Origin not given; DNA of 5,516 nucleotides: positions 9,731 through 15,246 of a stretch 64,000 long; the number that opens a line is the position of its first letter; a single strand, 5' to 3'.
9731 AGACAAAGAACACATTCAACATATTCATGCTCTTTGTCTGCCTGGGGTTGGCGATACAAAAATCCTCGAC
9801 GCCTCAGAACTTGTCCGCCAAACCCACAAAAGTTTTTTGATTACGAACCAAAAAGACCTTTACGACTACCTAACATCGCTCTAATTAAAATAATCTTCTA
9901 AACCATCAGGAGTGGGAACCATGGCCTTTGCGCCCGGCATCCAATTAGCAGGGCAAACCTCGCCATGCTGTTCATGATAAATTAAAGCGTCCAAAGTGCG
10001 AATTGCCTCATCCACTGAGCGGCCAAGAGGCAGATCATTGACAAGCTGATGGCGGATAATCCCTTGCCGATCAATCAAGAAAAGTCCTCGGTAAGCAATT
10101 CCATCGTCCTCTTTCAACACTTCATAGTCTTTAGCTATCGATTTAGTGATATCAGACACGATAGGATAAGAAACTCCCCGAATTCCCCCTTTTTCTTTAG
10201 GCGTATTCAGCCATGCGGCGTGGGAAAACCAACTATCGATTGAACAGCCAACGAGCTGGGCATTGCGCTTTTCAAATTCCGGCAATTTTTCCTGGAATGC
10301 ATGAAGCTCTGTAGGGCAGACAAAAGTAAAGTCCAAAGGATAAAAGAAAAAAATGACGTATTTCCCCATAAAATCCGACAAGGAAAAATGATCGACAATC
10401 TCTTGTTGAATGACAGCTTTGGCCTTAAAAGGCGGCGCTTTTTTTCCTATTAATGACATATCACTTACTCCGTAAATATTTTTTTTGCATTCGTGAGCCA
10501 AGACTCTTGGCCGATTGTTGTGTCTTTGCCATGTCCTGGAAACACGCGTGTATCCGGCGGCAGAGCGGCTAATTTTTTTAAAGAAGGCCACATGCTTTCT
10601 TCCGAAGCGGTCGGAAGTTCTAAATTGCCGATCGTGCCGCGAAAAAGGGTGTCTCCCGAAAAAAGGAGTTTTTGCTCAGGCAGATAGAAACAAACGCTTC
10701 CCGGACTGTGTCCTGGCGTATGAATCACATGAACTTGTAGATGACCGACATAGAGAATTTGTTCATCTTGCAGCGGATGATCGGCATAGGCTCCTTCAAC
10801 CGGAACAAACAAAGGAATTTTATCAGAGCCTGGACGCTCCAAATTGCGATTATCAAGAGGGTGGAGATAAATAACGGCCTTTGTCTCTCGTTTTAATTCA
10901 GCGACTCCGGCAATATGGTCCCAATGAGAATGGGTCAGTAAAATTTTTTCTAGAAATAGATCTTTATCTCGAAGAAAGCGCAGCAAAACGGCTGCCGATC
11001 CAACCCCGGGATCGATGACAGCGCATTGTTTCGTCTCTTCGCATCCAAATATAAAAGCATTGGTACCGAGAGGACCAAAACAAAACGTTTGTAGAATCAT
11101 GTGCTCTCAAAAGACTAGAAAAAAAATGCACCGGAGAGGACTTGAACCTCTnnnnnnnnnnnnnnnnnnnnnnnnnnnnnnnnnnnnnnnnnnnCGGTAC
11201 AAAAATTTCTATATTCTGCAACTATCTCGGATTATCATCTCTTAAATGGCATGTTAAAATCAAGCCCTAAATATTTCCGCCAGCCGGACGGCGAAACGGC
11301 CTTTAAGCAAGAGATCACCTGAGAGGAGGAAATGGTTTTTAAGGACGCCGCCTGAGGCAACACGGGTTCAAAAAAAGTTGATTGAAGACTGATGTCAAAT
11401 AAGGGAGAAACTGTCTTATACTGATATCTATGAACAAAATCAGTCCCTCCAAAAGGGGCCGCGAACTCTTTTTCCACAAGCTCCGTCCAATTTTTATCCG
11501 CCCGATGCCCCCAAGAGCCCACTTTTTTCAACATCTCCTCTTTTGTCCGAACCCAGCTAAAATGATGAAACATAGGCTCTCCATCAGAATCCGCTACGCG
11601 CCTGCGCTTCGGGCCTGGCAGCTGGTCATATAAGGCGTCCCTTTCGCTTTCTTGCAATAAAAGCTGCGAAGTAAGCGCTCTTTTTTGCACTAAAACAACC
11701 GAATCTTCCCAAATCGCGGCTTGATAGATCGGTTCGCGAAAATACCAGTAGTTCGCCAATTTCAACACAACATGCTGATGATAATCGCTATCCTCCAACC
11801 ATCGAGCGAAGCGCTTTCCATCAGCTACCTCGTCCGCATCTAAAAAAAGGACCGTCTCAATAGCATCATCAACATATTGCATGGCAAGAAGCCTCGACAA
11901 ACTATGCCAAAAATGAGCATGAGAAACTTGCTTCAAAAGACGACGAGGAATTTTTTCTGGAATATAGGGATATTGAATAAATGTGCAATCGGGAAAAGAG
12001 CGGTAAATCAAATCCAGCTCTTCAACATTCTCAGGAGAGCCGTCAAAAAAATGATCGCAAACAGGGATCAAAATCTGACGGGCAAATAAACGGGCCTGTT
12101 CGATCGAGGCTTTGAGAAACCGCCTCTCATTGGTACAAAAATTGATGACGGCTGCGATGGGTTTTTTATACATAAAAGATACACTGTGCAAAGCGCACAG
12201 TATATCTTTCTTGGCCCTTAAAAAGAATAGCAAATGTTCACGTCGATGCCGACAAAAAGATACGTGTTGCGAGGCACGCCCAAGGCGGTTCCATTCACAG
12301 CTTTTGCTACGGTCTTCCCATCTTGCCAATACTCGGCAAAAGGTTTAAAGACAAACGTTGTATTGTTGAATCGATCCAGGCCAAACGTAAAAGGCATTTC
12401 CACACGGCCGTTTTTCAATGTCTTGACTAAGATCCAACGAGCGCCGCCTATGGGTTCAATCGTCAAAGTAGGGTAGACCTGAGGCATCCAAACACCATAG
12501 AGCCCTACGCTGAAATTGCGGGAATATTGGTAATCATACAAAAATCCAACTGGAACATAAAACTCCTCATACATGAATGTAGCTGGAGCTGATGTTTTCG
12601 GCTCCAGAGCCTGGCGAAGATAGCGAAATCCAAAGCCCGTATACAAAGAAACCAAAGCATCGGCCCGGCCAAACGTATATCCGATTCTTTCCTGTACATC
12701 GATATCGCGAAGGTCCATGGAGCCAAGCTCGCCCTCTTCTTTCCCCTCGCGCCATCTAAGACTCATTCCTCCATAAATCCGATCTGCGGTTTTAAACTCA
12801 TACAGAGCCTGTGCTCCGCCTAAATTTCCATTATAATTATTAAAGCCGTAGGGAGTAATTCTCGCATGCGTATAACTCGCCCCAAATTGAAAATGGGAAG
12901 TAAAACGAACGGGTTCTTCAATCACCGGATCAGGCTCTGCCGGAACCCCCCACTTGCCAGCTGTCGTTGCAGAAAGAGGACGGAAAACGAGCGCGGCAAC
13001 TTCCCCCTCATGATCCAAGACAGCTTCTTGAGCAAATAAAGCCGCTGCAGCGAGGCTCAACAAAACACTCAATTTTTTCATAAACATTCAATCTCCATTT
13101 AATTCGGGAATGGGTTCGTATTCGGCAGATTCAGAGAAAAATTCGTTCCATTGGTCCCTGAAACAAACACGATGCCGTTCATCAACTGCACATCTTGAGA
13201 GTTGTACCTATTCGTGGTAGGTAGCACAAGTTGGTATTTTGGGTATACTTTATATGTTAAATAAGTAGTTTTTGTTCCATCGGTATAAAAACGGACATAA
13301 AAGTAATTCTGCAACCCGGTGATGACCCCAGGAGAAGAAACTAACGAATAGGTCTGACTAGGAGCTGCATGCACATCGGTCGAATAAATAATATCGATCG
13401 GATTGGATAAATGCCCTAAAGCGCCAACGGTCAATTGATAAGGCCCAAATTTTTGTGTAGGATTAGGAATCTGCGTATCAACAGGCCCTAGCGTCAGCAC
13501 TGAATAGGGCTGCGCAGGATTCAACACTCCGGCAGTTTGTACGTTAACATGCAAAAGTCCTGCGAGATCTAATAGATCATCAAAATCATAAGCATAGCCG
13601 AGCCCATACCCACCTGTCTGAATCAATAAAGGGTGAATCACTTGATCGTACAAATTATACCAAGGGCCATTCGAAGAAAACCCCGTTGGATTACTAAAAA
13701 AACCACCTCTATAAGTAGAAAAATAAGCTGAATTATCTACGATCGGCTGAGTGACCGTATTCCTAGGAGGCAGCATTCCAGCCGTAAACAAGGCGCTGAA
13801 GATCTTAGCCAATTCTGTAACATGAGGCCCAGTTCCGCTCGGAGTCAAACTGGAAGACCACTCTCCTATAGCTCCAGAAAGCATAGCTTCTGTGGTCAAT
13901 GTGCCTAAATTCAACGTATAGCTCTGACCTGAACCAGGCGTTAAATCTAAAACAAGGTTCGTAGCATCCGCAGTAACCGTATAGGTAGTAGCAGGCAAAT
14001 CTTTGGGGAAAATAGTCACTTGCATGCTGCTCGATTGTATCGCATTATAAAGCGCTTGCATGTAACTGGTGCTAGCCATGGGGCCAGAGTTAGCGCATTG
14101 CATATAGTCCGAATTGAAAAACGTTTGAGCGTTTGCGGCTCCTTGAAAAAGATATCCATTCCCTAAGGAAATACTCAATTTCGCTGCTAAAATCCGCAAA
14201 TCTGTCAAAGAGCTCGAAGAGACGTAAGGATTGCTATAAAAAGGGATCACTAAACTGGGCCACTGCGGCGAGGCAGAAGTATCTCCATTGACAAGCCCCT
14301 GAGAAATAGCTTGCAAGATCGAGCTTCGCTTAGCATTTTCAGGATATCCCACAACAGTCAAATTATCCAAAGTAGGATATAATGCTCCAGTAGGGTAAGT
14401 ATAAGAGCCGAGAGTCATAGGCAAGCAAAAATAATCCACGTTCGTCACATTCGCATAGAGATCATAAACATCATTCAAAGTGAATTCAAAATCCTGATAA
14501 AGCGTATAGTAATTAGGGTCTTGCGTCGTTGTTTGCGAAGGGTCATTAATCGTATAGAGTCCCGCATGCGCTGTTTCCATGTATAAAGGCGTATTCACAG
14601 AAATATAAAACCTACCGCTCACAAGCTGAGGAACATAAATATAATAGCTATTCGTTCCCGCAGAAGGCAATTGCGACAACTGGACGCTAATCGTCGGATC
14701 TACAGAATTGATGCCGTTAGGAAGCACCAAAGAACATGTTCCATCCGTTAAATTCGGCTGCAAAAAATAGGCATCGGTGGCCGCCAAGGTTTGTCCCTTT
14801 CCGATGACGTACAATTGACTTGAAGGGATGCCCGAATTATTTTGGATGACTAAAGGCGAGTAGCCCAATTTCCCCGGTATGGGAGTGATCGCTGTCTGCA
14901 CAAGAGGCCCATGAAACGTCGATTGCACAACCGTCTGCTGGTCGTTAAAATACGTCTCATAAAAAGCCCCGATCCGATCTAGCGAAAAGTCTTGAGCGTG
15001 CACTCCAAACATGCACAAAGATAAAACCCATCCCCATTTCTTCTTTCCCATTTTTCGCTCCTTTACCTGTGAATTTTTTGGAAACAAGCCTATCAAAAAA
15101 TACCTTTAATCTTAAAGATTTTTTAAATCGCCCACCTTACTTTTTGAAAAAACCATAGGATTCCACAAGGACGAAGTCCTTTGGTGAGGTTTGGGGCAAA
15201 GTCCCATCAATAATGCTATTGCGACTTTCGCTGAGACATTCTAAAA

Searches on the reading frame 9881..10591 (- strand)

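Call 8: search_protein_families(library=pfam, proteins=[window:9881-10591:-], max_evalue=0.001)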
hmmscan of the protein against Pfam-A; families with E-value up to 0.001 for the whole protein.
window:9881-10591:- (236 aa): 3 families
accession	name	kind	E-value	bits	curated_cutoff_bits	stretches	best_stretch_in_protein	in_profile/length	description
PF00578.27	AhpC-TSA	-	1.5e-37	128.8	26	1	48-181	1-123/124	AhpC/TSA family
PF08534.16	Redoxin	-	1.2e-13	51.6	26.6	1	49-188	3-137/148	Redoxin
PF10417.14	1-cysPrx_C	-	1.5e-11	44.5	21.1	1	203-235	2-39/41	C-terminal domain of 1-Cys peroxiredoxin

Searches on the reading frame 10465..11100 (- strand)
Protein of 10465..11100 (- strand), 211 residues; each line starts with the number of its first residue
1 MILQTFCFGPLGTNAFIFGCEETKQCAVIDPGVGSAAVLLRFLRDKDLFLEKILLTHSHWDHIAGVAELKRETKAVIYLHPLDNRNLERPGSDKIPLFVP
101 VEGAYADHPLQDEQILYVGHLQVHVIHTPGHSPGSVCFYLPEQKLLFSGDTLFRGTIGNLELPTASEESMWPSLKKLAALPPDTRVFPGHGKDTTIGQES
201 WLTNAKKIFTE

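Call 67: search_protein_families(library=pfam, proteins=[window:10465-11100:-], max_evalue=0.01)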
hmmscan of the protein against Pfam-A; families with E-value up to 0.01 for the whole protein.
window:10465-11100:- (211 aa): 3 families
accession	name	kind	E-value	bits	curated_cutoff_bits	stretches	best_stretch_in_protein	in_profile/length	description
PF00753.33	Lactamase_B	-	2.6e-37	129.1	22.7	1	9-190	2-196/196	Metallo-beta-lactamase superfamily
PF12706.13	Lactamase_B_2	-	2.1e-07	31.2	27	1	28-151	4-143/200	Beta-lactamase superfamily domain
PF19583.5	ODP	-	1.6e-06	28.6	27.2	1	24-152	12-137/194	ODP family beta lactamase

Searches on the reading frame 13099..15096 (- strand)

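Call 8: search_protein_families(library=pfam, proteins=[window:13099-15096:-], max_evalue=0.001)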
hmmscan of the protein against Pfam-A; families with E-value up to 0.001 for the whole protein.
window:13099-15096:- (665 aa): 1 family
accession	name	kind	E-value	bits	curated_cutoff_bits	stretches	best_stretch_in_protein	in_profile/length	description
PF16483.10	Glyco_hydro_64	-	4.1e-22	79.4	27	1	81-232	4-152/370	Beta-1,3-glucanase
